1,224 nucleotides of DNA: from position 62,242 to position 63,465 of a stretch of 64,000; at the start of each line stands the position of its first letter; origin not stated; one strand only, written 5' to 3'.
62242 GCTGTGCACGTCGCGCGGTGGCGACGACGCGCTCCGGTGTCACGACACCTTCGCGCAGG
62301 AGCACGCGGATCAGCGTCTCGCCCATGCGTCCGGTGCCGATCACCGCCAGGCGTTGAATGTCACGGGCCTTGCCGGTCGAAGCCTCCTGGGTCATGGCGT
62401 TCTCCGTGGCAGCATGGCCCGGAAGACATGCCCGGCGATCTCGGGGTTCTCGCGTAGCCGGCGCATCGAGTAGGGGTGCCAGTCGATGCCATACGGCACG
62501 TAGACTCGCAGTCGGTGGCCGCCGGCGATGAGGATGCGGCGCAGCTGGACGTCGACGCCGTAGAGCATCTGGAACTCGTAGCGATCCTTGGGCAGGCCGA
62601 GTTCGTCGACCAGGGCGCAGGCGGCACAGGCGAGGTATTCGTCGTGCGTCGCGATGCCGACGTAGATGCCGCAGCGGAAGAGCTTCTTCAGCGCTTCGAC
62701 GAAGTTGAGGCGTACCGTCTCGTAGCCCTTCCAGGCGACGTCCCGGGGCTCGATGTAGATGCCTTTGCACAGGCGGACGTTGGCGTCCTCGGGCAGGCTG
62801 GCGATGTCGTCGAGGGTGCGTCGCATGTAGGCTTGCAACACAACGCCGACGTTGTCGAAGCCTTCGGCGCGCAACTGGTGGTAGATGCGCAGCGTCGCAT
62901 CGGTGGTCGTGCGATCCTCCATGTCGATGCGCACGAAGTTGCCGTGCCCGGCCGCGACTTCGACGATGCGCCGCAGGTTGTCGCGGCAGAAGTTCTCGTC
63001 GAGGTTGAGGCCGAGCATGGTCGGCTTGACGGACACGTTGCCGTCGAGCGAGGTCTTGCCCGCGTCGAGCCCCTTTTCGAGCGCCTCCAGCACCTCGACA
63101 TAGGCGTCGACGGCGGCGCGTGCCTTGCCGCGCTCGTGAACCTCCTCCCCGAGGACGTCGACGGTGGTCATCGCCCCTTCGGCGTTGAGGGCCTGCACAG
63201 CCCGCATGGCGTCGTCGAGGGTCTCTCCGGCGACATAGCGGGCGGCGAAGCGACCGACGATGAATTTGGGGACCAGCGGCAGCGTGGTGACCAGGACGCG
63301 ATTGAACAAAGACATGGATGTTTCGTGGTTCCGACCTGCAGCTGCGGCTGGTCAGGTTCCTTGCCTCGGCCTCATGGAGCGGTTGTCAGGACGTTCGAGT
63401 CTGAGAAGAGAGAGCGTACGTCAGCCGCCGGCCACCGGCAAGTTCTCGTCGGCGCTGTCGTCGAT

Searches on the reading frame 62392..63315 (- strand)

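Call 21: search_protein_families(library=ncbifam, proteins=[window:62392-63315:-], max_evalue=0.01)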
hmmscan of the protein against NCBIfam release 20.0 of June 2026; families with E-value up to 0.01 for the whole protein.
window:62392-63315:- (307 aa): 3 families
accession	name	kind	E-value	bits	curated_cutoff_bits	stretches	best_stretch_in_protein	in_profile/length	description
NF045947.1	ProDh_Thermus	equivalog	5.4e-73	245.8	500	1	23-302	31-305/307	proline dehydrogenase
NF008869.0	PRK11904.1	equivalog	6.9e-17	60.6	747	1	24-291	177-474/1042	bifunctional proline dehydrogenase/L-glutamate gamma-semialdehyde dehydrogenase PutA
NF008772.0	PRK11809.1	equivalog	0.00058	17.5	1750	1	26-290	258-560/1318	trifunctional transcriptional regulator/proline dehydrogenase/L-glutamate gamma-semialdehyde dehydrogenase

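Call 22: search_protein_families(library=pfam, proteins=[window:62392-63315:-], max_evalue=0.01)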
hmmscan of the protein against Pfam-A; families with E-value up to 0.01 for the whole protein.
window:62392-63315:- (307 aa): 1 family
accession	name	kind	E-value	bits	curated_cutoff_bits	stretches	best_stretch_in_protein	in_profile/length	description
PF01619.24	Pro_dh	-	4.9e-34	118.6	27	1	37-295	2-274/278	Proline dehydrogenase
